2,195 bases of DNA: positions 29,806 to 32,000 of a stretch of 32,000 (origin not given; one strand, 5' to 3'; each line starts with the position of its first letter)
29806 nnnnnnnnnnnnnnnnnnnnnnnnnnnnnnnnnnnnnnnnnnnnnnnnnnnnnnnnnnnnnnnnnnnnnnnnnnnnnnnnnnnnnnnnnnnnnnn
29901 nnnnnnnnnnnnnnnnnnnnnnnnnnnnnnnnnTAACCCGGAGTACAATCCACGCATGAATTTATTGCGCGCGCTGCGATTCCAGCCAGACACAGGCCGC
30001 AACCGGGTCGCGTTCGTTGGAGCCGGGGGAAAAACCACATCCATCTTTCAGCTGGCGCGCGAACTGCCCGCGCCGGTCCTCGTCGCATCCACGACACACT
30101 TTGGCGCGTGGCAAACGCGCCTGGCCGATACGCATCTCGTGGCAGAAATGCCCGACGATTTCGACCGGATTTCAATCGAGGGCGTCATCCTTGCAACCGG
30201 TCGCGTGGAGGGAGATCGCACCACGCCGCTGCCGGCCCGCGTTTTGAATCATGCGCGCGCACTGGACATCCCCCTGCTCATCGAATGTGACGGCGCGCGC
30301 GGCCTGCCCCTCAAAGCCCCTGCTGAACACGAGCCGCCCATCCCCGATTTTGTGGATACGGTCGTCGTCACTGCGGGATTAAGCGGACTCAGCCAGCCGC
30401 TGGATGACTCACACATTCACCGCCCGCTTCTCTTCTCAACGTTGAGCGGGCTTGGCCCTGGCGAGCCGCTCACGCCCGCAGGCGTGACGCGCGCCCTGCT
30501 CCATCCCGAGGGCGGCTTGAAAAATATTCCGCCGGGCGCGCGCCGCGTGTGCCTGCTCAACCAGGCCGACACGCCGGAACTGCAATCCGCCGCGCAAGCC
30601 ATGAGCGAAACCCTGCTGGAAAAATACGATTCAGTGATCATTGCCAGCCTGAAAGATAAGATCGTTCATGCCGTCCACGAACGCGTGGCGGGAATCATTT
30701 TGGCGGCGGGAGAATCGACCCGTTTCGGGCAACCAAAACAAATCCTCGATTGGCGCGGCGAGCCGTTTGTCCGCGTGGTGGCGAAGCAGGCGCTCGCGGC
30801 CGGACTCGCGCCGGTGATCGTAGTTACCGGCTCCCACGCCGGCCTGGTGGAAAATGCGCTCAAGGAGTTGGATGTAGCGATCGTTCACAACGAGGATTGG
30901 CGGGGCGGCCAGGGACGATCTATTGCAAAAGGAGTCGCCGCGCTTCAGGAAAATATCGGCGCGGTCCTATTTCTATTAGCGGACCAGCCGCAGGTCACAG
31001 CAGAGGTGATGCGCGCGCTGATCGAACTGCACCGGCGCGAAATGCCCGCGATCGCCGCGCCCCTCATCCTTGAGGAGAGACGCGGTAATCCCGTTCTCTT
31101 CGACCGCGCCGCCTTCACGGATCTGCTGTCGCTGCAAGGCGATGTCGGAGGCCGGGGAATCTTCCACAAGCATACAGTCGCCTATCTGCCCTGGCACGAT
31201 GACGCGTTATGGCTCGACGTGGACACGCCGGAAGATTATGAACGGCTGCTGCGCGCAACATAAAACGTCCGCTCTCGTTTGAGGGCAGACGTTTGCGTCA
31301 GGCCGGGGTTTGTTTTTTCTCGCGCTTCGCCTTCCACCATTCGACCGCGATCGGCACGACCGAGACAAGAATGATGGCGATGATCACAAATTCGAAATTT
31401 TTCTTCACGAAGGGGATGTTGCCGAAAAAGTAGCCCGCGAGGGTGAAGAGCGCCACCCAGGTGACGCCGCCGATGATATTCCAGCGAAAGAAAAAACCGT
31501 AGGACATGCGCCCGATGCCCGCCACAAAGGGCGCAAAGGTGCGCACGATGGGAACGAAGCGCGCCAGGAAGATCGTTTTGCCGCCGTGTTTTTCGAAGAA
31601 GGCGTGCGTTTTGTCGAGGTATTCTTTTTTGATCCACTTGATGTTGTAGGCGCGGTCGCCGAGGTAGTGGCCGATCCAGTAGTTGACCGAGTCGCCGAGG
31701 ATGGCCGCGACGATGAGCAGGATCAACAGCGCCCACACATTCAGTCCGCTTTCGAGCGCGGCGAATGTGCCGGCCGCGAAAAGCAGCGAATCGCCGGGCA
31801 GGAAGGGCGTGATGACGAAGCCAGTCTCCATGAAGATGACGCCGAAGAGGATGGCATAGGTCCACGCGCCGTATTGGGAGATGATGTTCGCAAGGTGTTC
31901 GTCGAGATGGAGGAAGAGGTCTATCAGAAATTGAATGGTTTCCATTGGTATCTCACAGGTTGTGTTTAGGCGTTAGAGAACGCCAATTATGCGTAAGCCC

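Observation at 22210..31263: Nine-gene co-directional cluster: XDH-family molybdenum hydroxylase with YqeB and YqeC-MocA, markers of the labile-selenium (selenium-dependent) hydroxylase class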

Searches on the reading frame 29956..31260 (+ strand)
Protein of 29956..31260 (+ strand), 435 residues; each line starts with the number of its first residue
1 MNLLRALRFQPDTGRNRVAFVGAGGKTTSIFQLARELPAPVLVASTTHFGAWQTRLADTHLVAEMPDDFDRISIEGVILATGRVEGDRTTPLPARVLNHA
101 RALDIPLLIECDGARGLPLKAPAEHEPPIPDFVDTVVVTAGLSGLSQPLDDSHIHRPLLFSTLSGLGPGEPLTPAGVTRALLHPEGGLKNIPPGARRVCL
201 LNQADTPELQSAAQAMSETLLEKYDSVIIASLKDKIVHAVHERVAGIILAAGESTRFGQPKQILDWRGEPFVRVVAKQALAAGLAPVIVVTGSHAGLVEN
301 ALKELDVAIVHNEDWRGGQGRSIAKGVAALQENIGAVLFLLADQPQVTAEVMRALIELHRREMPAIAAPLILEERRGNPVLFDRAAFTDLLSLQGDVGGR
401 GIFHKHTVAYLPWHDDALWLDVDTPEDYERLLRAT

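Call 4: search_protein_families(library=pfam, proteins=[window:29956-31260:+])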
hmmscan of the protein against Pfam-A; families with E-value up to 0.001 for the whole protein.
seq(435 aa): 4 families
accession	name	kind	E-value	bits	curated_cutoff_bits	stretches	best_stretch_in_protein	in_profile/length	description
PF12804.13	NTP_transf_3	-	3.6e-34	118.7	27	1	246-406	1-157/160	MobA-like NTP transferase domain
PF19842.5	YqeC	-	1.4e-30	106.8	27.6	1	18-157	1-144/145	YqeC protein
PF02348.25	CTP_transf_3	-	0.00036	20.8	22.6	0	245-364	1-119/217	Cytidylyltransferase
PF01128.25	IspD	-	0.00063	20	27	0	245-368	2-126/221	2-C-methyl-D-erythritol 4-phosphate cytidylyltransferase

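Call 5: search_protein_families(library=ncbifam, proteins=[window:29956-31260:+])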
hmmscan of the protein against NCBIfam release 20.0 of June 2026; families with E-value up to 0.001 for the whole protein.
seq(435 aa): 26 families (the best 25 are shown)
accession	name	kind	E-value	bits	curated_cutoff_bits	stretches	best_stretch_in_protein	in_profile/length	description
TIGR03310.1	matur_MocA_YgfJ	equivalog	7e-45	153.3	186.45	1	246-431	2-188/188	molybdenum cofactor cytidylyltransferase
TIGR03172.2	TIGR03172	equivalog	6e-44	150.4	73.05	1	18-221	2-207/209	selenium cofactor biosynthesis protein YqeC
NF045665.1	NTPtran_DVU1551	equivalog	8.5e-34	117.1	315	1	245-433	2-191/359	DVU_1551 family NTP transferase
TIGR03202.1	pucB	equivalog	1.3e-31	109.8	235.05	1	245-428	2-192/192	xanthine dehydrogenase accessory protein PucB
NF045782.1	NicBOxredNboR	equivalog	3.5e-26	92.2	260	1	241-431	6-205/206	nicotine blue oxidoreductase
NF010935.0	PRK14355.1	equivalog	1.7e-13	50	718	1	242-367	2-129/459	bifunctional UDP-N-acetylglucosamine diphosphorylase/glucosamine-1-phosphate N-acetyltransferase GlmU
TIGR01173.1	glmU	equivalog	5.7e-12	45.2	366.85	1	247-365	4-121/452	bifunctional UDP-N-acetylglucosamine diphosphorylase/glucosamine-1-phosphate N-acetyltransferase GlmU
NF010938.0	PRK14358.1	equivalog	6.2e-12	44.8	500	1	246-366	10-131/481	bifunctional N-acetylglucosamine-1-phosphate uridyltransferase/glucosamine-1-phosphate acetyltransferase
NF010933.0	PRK14353.1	equivalog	2.5e-11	42.9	505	1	242-361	4-126/453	bifunctional UDP-N-acetylglucosamine diphosphorylase/glucosamine-1-phosphate N-acetyltransferase GlmU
NF010934.1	PRK14354.1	equivalog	2.1e-10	39.7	450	1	246-363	2-119/447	bifunctional UDP-N-acetylglucosamine diphosphorylase/glucosamine-1-phosphate N-acetyltransferase GlmU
NF010932.0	PRK14352.1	equivalog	3.3e-10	39.2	611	1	241-366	4-133/488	bifunctional UDP-N-acetylglucosamine diphosphorylase/glucosamine-1-phosphate N-acetyltransferase GlmU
NF053639.1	Mfer334_fam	equivalog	5.4e-10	39.5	260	1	260-359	26-126/209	pseudomurein biosynthesis protein PmurB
NF002741.0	PRK02726.1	equivalog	1.8e-09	37.5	179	1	240-430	4-193/200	molybdenum cofactor guanylyltransferase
NF010940.0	PRK14360.1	equivalog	3.5e-08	32.4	602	1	245-367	3-127/452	bifunctional UDP-N-acetylglucosamine diphosphorylase/glucosamine-1-phosphate N-acetyltransferase GlmU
NF010936.0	PRK14356.1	equivalog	1e-07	31.2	666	1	243-357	5-121/456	bifunctional UDP-N-acetylglucosamine diphosphorylase/glucosamine-1-phosphate N-acetyltransferase GlmU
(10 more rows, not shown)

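Call 54: find_homologous_proteins(query=window:29956-31260:+, max_evalue=1e-20)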
Query window:29956-31260:+ (435 aa): 5653 proteins with E <= 1e-20 among 8000 candidates; the best 120 are listed.
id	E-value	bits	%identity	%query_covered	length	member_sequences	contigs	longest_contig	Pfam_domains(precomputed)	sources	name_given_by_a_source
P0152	5.3e-285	963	100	100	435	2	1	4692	PF12804.14,PF19842.6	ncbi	-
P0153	4.0e-208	710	73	99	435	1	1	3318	PF12804.14,PF19842.6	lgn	-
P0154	4.9e-208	710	73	100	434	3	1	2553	PF12804.14,PF19842.6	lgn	-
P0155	6.8e-206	703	73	100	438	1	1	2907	PF12804.14,PF19842.6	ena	-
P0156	1.1e-203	695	72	100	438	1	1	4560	PF12804.14,PF19842.6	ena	-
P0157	1.2e-202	692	72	100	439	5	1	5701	PF12804.14,PF19842.6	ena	-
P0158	2.2e-202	691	73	99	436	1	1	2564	PF12804.14,PF19842.6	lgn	-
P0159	2.0e-200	685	72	100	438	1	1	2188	PF12804.14,PF19842.6,PF02348.26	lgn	-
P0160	2.0e-195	668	71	100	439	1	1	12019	PF12804.14,PF19842.6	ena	-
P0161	4.0e-191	654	68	99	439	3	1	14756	PF12804.14,PF19842.6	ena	-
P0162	5.2e-184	630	64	100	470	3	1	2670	PF12804.14,PF19842.6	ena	-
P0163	1.7e-165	570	64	95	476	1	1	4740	PF12804.14,PF19842.6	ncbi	-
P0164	2.5e-162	559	59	99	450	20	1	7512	PF12804.14,PF19842.6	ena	-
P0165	2.9e-161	556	60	99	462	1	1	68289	PF12804.14,PF19842.6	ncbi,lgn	-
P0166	6.1e-161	555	60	100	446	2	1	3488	PF12804.14,PF19842.6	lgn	-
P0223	4.0e-153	529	57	100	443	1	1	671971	PF12804.14,PF19842.6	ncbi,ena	-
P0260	3.5e-152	526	56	99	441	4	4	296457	PF12804.14,PF19842.6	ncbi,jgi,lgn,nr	ncbi:MAG: putative selenium-dependent hydroxylase accessory protein YqeC [Anaerolineales bacterium]|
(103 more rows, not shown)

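Call 55: find_encoding_contigs(protein=P0165, flank=10000, max_places=1)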
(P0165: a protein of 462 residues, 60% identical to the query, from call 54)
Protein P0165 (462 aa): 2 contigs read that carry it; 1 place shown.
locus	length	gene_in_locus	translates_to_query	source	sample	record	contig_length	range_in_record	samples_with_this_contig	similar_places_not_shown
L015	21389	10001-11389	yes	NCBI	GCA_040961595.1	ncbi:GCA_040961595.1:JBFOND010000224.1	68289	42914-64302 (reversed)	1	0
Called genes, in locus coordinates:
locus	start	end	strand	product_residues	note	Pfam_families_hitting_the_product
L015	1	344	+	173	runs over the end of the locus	-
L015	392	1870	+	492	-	PF00941:FAD_binding_5, PF03450:CO_deh_flav_C, PF00111:Fer2 (weak), PF01799:Fer2_2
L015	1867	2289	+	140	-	-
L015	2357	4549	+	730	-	PF01315:Ald_Xan_dh_C, PF02738:MoCoBD_1, PF20256:MoCoBD_2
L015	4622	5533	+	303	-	PF12146:Hydrolase_4, PF00561:Abhydrolase_1, PF12697:Abhydrolase_6, PF00561:Abhydrolase_1 (weak)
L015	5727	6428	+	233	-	PF07099:DUF1361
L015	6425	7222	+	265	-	PF00364:Biotin_lipoyl (faint)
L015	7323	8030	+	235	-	PF01925:TauE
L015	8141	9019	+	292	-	-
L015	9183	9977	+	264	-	-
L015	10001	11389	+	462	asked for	PF19842:YqeC, PF12804:NTP_transf_3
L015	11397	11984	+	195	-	PF12804:NTP_transf_3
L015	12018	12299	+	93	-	-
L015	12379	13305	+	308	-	PF00781:DAGK_cat, PF19279:YegS_C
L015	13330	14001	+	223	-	PF01553:Acyltransferase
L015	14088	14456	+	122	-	-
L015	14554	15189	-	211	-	PF01227:GTP_cyclohydroI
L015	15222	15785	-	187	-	PF02482:Ribosomal_S30AE, PF16321:Ribosom_S30AE_C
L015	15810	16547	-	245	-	PF18912:DZR_2, PF00156:Pribosyltran (weak)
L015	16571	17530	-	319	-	PF00482:T2SSF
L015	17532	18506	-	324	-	PF00482:T2SSF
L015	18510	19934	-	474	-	PF00437:T2SSE, PF27713:UCP018868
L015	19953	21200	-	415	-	PF00072:Response_reg, PF01656:CbiA, PF06564:CBP_BcsQ (faint), PF10609:ParA, PF13614:AAA_31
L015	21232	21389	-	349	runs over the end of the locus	PF08666:SAF (weak), PF16976:RcpC (faint)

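Call 56: find_encoding_contigs(protein=P0223, flank=10000, max_places=1)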
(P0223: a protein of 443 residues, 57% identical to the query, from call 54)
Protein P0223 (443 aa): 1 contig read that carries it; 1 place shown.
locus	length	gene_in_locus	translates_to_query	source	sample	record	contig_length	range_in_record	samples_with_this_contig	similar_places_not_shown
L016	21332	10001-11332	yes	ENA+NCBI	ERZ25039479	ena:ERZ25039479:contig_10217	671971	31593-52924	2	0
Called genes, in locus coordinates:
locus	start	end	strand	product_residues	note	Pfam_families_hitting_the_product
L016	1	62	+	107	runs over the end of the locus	-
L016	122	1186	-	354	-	PF01791:DeoC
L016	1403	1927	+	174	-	-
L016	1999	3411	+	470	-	PF00941:FAD_binding_5, PF03450:CO_deh_flav_C, PF00111:Fer2 (weak), PF01799:Fer2_2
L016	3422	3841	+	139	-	-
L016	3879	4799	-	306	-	-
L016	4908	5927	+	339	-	PF01315:Ald_Xan_dh_C, PF02738:MoCoBD_1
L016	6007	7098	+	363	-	PF20256:MoCoBD_2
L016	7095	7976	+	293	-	PF00561:Abhydrolase_1, PF12146:Hydrolase_4, PF12697:Abhydrolase_6, PF03096:Ndr (weak), PF00561:Abhydrolase_1 (weak)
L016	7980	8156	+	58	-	-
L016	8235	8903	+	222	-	PF07099:DUF1361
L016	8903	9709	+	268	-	-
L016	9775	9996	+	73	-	-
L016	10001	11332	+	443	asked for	PF19842:YqeC, PF12804:NTP_transf_3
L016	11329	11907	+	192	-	PF12804:NTP_transf_3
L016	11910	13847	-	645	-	PF00133:tRNA-synt_1, PF09334:tRNA-synt_1g (weak), PF08264:Anticodon_1, PF19302:DUF5915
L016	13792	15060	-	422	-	PF00133:tRNA-synt_1, PF09334:tRNA-synt_1g (weak), PF13603:tRNA-synt_1_2 (weak)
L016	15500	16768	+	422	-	PF09594:GT87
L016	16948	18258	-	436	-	-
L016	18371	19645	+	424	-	PF09594:GT87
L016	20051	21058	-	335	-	PF02353:CMAS, PF01728:FtsJ (weak), PF13489:Methyltransf_23, PF13847:Methyltransf_31, PF08241:Methyltransf_11, PF08242:Methyltransf_12, PF13649:Methyltransf_25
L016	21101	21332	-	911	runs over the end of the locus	PF00923:TAL_FSA, PF00342:PGI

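Call 57: find_encoding_contigs(protein=P0260, flank=10000, max_places=1)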
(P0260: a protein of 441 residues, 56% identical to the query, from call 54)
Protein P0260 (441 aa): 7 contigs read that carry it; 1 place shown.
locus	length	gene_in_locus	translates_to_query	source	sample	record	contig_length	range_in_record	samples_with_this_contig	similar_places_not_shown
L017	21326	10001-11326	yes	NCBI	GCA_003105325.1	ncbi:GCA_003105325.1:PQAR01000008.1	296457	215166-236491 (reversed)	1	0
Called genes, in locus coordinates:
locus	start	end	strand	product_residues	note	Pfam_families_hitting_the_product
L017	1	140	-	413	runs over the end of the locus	PF00109:ketoacyl-synt, PF02801:Ketoacyl-synt_C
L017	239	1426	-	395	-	PF00702:Hydrolase, PF13419:HAD_2, PF13242:Hydrolase_like (faint), PF12867:DinB_2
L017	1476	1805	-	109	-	-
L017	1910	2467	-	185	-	PF08207:EFP_N, PF01132:EFP, PF09285:Elong-fact-P_C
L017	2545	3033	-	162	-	PF00994:MoCF_biosynth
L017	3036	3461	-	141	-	PF00583:Acetyltransf_1, PF13673:Acetyltransf_10, PF13508:Acetyltransf_7, PF08445:FR47 (weak)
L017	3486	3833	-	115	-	PF00072:Response_reg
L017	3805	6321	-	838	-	PF02190:LON_substr_bdg, PF00004:AAA, PF07728:AAA_5 (weak), PF22667:Lon_lid, PF05362:Lon_C, PF13541:ChlI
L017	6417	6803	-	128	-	PF00011:HSP20, PF17886:ArsA_HSP20 (faint)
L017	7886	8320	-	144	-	-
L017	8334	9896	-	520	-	-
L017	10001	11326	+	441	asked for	PF19842:YqeC, PF12804:NTP_transf_3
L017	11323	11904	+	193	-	PF12804:NTP_transf_3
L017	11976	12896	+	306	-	PF00781:DAGK_cat, PF19279:YegS_C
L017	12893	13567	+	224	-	PF01553:Acyltransferase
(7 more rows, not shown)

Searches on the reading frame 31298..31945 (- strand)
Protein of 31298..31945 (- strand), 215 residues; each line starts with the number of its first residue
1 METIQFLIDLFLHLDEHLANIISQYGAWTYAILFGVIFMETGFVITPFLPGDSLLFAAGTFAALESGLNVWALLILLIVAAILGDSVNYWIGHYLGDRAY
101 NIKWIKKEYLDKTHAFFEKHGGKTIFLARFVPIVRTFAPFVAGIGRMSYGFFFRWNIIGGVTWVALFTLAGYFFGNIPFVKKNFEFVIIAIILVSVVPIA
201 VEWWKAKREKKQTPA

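Call 8: search_protein_families(library=pfam, proteins=[window:31298-31945:-], max_evalue=0.01)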
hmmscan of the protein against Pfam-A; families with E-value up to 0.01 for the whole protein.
window:31298-31945:- (215 aa): 1 family
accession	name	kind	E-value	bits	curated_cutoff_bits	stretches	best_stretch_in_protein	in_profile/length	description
PF09335.16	VTT_dom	-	1.5e-25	90.5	33.9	1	49-172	1-122/123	VTT domain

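Call 23: find_encoding_contigs(protein=window:31298-31945:-, flank=10000, max_places=6)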
Protein window:31298-31945:- (215 aa): no gene with exactly this product is on record in the collection.
